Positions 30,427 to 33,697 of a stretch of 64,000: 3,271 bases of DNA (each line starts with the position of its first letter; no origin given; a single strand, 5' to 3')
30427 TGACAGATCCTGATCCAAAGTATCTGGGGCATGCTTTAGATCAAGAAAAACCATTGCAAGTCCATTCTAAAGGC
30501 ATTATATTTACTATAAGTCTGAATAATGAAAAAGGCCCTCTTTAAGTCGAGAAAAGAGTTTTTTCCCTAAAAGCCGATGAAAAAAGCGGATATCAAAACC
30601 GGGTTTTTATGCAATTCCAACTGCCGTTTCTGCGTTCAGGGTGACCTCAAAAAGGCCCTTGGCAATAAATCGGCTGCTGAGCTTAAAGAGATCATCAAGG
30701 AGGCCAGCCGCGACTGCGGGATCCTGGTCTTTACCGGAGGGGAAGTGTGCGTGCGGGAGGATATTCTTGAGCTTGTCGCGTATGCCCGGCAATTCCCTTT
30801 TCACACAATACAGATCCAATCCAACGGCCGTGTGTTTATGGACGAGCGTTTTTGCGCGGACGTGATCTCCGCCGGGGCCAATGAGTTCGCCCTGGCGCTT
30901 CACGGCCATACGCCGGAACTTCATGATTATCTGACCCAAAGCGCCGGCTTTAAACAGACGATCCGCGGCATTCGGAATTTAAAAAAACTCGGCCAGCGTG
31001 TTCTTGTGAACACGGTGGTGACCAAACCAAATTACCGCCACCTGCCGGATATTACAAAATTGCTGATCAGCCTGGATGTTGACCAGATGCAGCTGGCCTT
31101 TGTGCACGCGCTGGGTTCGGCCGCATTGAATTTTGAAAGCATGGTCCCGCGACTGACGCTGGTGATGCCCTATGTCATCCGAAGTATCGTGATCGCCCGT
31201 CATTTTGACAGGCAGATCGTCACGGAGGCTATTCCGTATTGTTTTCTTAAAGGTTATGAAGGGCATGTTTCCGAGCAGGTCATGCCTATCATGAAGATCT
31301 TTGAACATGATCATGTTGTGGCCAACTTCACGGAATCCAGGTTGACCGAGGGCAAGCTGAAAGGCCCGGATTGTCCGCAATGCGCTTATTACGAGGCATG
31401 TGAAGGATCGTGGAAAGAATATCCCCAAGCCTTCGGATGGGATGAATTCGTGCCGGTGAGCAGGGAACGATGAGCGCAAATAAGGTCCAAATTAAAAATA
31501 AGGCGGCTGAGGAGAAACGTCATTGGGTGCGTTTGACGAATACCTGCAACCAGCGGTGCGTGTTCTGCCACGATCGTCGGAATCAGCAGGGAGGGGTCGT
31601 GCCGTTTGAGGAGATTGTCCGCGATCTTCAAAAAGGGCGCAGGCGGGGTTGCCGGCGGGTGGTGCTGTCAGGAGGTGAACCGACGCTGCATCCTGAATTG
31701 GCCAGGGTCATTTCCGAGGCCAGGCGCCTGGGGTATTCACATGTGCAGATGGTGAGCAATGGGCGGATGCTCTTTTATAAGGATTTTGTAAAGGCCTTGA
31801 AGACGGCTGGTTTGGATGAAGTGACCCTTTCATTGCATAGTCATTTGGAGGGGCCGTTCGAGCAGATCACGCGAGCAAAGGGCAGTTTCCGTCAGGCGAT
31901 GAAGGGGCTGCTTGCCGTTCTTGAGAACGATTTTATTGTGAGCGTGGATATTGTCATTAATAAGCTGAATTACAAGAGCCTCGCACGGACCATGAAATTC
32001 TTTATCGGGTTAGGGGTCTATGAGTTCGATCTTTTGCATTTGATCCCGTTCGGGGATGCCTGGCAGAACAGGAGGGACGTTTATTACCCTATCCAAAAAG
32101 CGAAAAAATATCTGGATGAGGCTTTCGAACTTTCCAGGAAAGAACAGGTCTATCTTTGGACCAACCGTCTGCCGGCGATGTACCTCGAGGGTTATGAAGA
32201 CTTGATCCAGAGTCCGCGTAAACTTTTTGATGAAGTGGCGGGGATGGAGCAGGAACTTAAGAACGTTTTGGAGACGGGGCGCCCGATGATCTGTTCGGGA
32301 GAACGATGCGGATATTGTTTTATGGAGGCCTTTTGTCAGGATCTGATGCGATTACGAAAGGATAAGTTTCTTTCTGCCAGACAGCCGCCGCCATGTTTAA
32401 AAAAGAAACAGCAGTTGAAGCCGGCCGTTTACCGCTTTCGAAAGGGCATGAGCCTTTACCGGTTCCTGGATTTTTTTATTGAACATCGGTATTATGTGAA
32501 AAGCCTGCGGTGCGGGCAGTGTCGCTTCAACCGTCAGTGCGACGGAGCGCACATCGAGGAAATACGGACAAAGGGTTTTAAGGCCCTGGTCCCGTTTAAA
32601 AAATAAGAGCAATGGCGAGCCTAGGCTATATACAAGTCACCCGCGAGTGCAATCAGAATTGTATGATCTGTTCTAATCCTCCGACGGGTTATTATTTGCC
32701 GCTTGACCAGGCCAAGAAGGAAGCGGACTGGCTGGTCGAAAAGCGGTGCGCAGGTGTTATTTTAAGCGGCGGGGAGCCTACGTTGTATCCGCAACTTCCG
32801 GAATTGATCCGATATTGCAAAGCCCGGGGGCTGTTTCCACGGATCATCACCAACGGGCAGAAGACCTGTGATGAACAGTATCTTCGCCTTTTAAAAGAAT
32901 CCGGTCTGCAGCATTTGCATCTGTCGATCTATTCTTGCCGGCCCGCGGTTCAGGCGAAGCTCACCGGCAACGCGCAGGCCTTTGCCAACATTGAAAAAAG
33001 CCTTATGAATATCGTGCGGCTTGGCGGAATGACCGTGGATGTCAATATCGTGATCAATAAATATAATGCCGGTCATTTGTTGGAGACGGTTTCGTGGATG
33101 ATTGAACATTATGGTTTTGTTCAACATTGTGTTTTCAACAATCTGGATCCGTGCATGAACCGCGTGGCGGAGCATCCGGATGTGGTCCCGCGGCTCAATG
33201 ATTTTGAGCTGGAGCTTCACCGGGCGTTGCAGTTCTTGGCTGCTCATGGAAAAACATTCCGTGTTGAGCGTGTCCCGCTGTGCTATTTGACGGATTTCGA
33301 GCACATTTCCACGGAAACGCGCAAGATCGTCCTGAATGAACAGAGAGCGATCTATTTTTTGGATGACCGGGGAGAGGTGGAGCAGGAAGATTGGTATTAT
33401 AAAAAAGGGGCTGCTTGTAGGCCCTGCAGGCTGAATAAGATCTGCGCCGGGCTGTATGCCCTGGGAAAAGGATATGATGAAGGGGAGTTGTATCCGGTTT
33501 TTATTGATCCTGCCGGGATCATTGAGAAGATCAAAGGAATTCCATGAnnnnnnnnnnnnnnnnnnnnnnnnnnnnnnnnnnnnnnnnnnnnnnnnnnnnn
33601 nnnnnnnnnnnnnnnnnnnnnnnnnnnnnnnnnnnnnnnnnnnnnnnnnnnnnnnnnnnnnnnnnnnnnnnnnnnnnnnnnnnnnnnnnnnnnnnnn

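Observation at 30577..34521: Three tandem small radical SAM paralogs translationally coupled to a TadV/CpaA-like prepilin peptidase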

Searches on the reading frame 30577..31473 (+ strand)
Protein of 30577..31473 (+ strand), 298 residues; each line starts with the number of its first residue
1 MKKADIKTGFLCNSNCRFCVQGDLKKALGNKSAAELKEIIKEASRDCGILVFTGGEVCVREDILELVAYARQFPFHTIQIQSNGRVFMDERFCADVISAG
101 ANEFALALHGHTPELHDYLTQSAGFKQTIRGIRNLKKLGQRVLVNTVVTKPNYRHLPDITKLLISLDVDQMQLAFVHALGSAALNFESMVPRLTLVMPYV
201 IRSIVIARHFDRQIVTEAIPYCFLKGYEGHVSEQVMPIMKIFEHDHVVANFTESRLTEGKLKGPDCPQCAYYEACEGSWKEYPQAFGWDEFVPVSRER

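Call 3: search_protein_families(library=pfam, proteins=[window:30577-31473:+], max_evalue=0.01)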
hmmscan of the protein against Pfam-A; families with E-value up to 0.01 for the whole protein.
window:30577-31473:+ (298 aa): 1 family
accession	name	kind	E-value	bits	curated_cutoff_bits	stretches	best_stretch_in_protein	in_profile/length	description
PF04055.27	Radical_SAM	-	5.1e-20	72.7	29.5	1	9-162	4-165/166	Radical SAM superfamily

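Call 4: search_protein_families(library=ncbifam, proteins=[window:30577-31473:+], max_evalue=0.01)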
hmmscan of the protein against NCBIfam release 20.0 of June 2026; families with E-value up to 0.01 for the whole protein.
window:30577-31473:+ (298 aa): 49 families (the best 25 are shown)
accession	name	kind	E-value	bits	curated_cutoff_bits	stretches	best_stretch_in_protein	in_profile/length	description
NF038332.1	rSAM_rare_HxsC4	exception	4.7e-44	150.9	500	2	4-200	16-218/335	radical SAM protein HxsC4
TIGR03977.1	rSAM_pair_HxsC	equivalog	7.7e-29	100.5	267.9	1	12-226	35-255/292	His-Xaa-Ser system radical SAM maturase HxsC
TIGR04053.2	TIGR04053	equivalog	3.7e-25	89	395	1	13-183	19-193/366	TIGR04053 family radical SAM/SPASM domain-containing protein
TIGR04545.1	rSAM_ahbD_hemeb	equivalog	2.2e-20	73.4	500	1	12-177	10-176/339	heme b synthase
TIGR04055.1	rSAM_NirJ2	equivalog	9.5e-20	71.4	500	1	8-182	6-180/326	putative heme d1 biosynthesis radical SAM protein NirJ2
TIGR04054.1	rSAM_NirJ1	equivalog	4.2e-19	68.4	650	1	12-172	46-206/387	putative heme d1 biosynthesis radical SAM protein NirJ1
TIGR04347.1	pseudo_SAM_Halo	equivalog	6.6e-18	65.1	525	1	11-173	47-209/390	TIGR04347 family pseudo-SAM/SPASM protein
NF045574.1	sacti_mat_StsB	exception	1.1e-17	64.1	625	1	12-182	106-275/466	StsB family radical SAM/SPASM domain sactipeptide maturase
TIGR02668.1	moaA_archaeal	equivalog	1.6e-17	63.4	325.25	1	11-186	19-196/303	GTP 3',8-cyclase MoaA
TIGR04051.1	rSAM_NirJ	equivalog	3e-17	62.6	515.45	1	12-180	12-180/354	heme d1 biosynthesis radical SAM protein NirJ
TIGR02109.1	PQQ_syn_pqqE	equivalog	5.7e-16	58.4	381.35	1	10-193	15-199/358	pyrroloquinoline quinone biosynthesis protein PqqE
NF045646.2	rSAM_Se_TrsS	equivalog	1.3e-15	56.9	490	1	12-164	96-252/441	radical SAM (seleno)protein TrsS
TIGR04546.1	rSAM_ahbC_deAc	equivalog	1.1e-14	54.1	650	1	12-177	49-212/390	12,18-didecarboxysiroheme deacetylase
NF050035.1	rSAM_WgK_link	exception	5.5e-14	51.9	650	1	5-182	12-190/367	radical SAM/SPASM peptide maturase WgkB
TIGR03962.1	mycofact_rSAM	equivalog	7.3e-14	51.7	265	1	10-163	20-173/339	mycofactocin radical SAM maturase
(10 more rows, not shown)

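Call 53: list_cluster_members(proteins=[window:30577-31470:+, window:31470-32603:+, window:32612-33544:+, window:33544-34518:+, window:17766-18026:+, window:18200-19624:+, window:19649-21478:+, window:26901-27401:-, window:29385-30329:-, window:15136-17709:+])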
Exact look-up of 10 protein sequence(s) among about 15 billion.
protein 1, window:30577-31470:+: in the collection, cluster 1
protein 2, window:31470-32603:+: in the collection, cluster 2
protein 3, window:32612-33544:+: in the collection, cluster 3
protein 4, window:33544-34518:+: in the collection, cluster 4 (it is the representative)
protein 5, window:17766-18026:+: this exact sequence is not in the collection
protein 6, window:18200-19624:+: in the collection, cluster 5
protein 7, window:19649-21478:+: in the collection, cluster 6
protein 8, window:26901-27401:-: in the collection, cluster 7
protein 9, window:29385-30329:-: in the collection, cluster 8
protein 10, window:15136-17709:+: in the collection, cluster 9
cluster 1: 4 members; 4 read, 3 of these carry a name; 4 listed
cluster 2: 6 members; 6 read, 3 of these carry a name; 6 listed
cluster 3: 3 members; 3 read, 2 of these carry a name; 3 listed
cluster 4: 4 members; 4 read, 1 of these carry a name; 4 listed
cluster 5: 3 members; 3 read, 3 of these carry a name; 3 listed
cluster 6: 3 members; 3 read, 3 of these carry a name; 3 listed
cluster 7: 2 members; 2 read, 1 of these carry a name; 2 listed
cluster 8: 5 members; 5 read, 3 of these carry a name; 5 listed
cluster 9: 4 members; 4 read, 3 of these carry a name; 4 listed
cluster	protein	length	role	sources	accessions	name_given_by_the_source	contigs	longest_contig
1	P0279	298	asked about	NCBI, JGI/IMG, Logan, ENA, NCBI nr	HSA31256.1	MAG TPA: radical SAM protein [Candidatus Omnitrophota bacterium] | radical SAM protein [Candidatus Omnitrophota bacterium]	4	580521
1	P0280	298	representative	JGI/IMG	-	MoaA/NifB/PqqE/SkfB family radical SAM enzyme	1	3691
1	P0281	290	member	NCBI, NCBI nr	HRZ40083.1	MAG TPA: radical SAM protein, partial [Candidatus Omnitrophota bacterium] | radical SAM protein [Candidatus Omnitrophota bacterium]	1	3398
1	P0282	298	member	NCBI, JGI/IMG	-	-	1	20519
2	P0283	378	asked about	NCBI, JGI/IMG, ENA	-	-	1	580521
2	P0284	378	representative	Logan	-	-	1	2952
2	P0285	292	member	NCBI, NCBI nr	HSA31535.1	MAG TPA: hypothetical protein P5160_07025, partial [Candidatus Omnitrophota bacterium] | hypothetical protein [Candidatus Omnitrophota bacterium]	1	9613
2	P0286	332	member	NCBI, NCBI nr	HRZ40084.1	MAG TPA: radical SAM protein, partial [Candidatus Omnitrophota bacterium] | radical SAM protein [Candidatus Omnitrophota bacterium]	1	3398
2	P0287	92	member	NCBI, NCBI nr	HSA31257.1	MAG TPA: radical SAM protein, partial [Candidatus Omnitrophota bacterium] | radical SAM protein [Candidatus Omnitrophota bacterium]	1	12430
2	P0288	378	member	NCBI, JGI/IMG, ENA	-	-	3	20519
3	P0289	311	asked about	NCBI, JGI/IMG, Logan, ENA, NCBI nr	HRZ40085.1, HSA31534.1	MAG TPA: radical SAM protein [Candidatus Omnitrophota bacterium] | radical SAM protein [Candidatus Omnitrophota bacterium]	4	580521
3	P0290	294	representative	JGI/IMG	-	-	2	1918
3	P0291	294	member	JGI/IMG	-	MoaA/NifB/PqqE/SkfB family radical SAM enzyme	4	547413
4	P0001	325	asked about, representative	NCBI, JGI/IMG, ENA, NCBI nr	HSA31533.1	MAG TPA: prepilin peptidase [Candidatus Omnitrophota bacterium] | prepilin peptidase [Candidatus Omnitrophota bacterium]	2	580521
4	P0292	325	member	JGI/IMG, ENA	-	-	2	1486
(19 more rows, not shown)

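Call 61: search_protein_families(library=padloc, proteins=[window:30577-31473:+], max_evalue=0.001)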
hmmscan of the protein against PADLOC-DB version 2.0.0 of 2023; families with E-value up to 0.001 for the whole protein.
window:30577-31473:+ (298 aa): 2 families
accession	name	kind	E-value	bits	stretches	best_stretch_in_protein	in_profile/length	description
PDLC02904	pVip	-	1.5e-10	39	1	12-173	13-172/262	Viperins associated with kinases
PDLC02903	pVip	-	3.8e-10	37.7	1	12-171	10-166/257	Viperins not associated with kinases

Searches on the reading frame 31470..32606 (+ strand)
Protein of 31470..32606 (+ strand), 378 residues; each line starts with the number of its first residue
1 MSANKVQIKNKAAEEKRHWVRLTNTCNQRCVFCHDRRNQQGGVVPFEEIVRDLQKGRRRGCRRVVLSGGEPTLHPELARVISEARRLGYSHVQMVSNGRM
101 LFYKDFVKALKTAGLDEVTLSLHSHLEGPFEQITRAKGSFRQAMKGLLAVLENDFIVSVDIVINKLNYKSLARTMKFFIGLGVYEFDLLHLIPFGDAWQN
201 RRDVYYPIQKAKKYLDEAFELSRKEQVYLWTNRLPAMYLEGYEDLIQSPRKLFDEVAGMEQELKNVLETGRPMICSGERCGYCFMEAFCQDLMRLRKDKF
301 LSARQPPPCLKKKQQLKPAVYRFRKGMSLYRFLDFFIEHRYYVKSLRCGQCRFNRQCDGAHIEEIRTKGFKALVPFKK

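Call 3: search_protein_families(library=pfam, proteins=[window:31470-32606:+], max_evalue=0.01)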
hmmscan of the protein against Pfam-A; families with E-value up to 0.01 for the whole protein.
window:31470-32606:+ (378 aa): 1 family
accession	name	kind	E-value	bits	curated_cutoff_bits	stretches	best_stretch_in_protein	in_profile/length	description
PF04055.27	Radical_SAM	-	1e-25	91.2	29.5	1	21-177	2-165/166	Radical SAM superfamily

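Call 4: search_protein_families(library=ncbifam, proteins=[window:31470-32606:+], max_evalue=0.01)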
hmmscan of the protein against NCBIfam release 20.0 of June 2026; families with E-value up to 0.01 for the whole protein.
window:31470-32606:+ (378 aa): 58 families (the best 25 are shown)
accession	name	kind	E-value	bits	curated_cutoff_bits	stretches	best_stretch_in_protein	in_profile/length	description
TIGR02668.1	moaA_archaeal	equivalog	9.4e-29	100.3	325.25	1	20-219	14-214/303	GTP 3',8-cyclase MoaA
TIGR03977.1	rSAM_pair_HxsC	equivalog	1.3e-27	96.4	267.9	1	14-227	23-241/292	His-Xaa-Ser system radical SAM maturase HxsC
NF038332.1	rSAM_rare_HxsC4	exception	1e-26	93.9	500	1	12-183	10-186/335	radical SAM protein HxsC4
TIGR02666.1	moaA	equivalog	1.9e-26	92.8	284.05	1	21-223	15-224/336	GTP 3',8-cyclase MoaA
NF001199.0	PRK00164.2-1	equivalog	5e-23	81.7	231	1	20-216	16-214/308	GTP 3',8-cyclase MoaA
TIGR04317.1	W_rSAM_matur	equivalog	5.8e-21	75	380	1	16-240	4-231/349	tungsten cofactor oxidoreductase radical SAM maturase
NF045702.1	rSAM_GDGT_ether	equivalog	1.8e-17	63.1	450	1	20-177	90-252/486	tetraether lipid synthase Tes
TIGR04303.1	GeoRSP_rSAM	equivalog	2.5e-17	63.5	400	1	22-220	11-206/325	GeoRSP system radical SAM/SPASM protein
TIGR04051.1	rSAM_NirJ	equivalog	3.7e-17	62.3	515.45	1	22-220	8-204/354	heme d1 biosynthesis radical SAM protein NirJ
NF045646.2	rSAM_Se_TrsS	equivalog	5.4e-17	61.5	490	1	21-177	91-250/441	radical SAM (seleno)protein TrsS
TIGR04133.1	rSAM_w_lipo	hypoth_equivalog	6e-17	61.6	425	1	21-329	29-332/350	TIGR04133 family radical SAM/SPASM protein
TIGR04053.2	TIGR04053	equivalog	3.5e-16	59.4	395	1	23-200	15-195/366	TIGR04053 family radical SAM/SPASM domain-containing protein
TIGR02109.1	PQQ_syn_pqqE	equivalog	3.6e-16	59.1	381.35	1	21-208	12-198/358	pyrroloquinoline quinone biosynthesis protein PqqE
TIGR04545.1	rSAM_ahbD_hemeb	equivalog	4.1e-16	59.4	500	1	21-235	5-218/339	heme b synthase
TIGR04055.1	rSAM_NirJ2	equivalog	1.5e-15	57.6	500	1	22-203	6-186/326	putative heme d1 biosynthesis radical SAM protein NirJ2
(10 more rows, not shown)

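Call 61: search_protein_families(library=padloc, proteins=[window:31470-32606:+], max_evalue=0.001)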
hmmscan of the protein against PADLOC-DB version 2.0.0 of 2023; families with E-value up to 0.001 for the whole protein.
window:31470-32606:+ (378 aa): 3 families
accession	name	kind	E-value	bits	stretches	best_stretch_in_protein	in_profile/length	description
PDLC02904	pVip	-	3.8e-18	63.9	1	21-196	8-180/262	Viperins associated with kinases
PDLC02903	pVip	-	5.2e-18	63.4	1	21-170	5-152/257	Viperins not associated with kinases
PDLC02905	pVip-kinase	-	1.8e-08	32.1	1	21-170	187-344/474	Viperin-kinase fusion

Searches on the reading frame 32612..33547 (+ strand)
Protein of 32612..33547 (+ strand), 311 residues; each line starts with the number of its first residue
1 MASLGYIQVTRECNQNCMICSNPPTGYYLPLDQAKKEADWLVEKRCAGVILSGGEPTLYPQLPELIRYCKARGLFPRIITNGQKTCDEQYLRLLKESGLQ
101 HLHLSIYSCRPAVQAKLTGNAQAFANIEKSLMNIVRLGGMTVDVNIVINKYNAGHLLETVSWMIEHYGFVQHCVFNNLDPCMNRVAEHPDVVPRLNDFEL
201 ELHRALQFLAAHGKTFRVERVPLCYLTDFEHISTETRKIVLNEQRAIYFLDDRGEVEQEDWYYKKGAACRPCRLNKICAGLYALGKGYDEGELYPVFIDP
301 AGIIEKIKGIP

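Call 3: search_protein_families(library=pfam, proteins=[window:32612-33547:+], max_evalue=0.01)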
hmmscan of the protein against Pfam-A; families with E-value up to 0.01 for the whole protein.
window:32612-33547:+ (311 aa): 3 families
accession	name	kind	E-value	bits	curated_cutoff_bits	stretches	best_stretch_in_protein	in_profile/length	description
PF04055.27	Radical_SAM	-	6.8e-21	75.6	29.5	1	7-162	1-165/166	Radical SAM superfamily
PF13344.12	Hydrolase_6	-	0.00013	22.4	27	1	46-116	5-73/101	Haloacid dehalogenase-like hydrolase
PF13353.11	Fer4_12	-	0.0055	17.4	22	0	11-74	13-82/137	4Fe-4S single cluster domain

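Call 4: search_protein_families(library=ncbifam, proteins=[window:32612-33547:+], max_evalue=0.01)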
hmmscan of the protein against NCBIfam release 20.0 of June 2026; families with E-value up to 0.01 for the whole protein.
window:32612-33547:+ (311 aa): 41 families (the best 25 are shown)
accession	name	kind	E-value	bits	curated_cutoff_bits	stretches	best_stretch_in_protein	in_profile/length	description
TIGR03977.1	rSAM_pair_HxsC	equivalog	1.1e-24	86.9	267.9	1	7-227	29-254/292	His-Xaa-Ser system radical SAM maturase HxsC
NF038332.1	rSAM_rare_HxsC4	exception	1.9e-16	60.1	500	1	7-208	18-224/335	radical SAM protein HxsC4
TIGR02109.1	PQQ_syn_pqqE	equivalog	8.5e-16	57.8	381.35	1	7-162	11-168/358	pyrroloquinoline quinone biosynthesis protein PqqE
NF045646.2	rSAM_Se_TrsS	equivalog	1.9e-15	56.4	490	1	7-176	90-264/441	radical SAM (seleno)protein TrsS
TIGR04545.1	rSAM_ahbD_hemeb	equivalog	3.6e-15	56.2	500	1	8-176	5-174/339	heme b synthase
TIGR04546.1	rSAM_ahbC_deAc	equivalog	3.6e-14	52.4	650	1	8-157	44-194/390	12,18-didecarboxysiroheme deacetylase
TIGR02666.1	moaA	equivalog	1.3e-13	50.7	284.05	1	7-166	14-183/336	GTP 3',8-cyclase MoaA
NF038283.1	viperin_w_prok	equivalog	3.1e-13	49.5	180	1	9-158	8-172/281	viperin family antiviral radical SAM protein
TIGR04055.1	rSAM_NirJ2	equivalog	8.4e-13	48.5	500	1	9-205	6-200/326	putative heme d1 biosynthesis radical SAM protein NirJ2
TIGR02668.1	moaA_archaeal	equivalog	1.1e-12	47.6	325.25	1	7-166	14-176/303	GTP 3',8-cyclase MoaA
NF045702.1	rSAM_GDGT_ether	equivalog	1.2e-12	47.2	450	1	3-175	86-265/486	tetraether lipid synthase Tes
TIGR04054.1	rSAM_NirJ1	equivalog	3.6e-12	45.6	650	1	8-175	41-208/387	putative heme d1 biosynthesis radical SAM protein NirJ1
TIGR04317.1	W_rSAM_matur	equivalog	4.1e-11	42.6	380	1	6-188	7-194/349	tungsten cofactor oxidoreductase radical SAM maturase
NF001199.0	PRK00164.2-1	equivalog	1e-10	41.3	231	1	7-182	16-194/308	GTP 3',8-cyclase MoaA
TIGR04133.1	rSAM_w_lipo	hypoth_equivalog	1.1e-10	41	425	1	42-221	70-240/350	TIGR04133 family radical SAM/SPASM protein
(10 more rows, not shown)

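Call 61: search_protein_families(library=padloc, proteins=[window:32612-33547:+], max_evalue=0.001)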
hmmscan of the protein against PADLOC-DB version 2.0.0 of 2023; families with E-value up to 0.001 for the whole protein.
window:32612-33547:+ (311 aa): 3 families
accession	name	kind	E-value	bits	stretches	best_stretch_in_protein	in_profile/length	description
PDLC02903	pVip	-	1.8e-17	61.7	1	7-161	4-155/257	Viperins not associated with kinases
PDLC02904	pVip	-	2.8e-15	54.5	1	9-155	9-156/262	Viperins associated with kinases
PDLC02905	pVip-kinase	-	4e-06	24.3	1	29-153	216-342/474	Viperin-kinase fusion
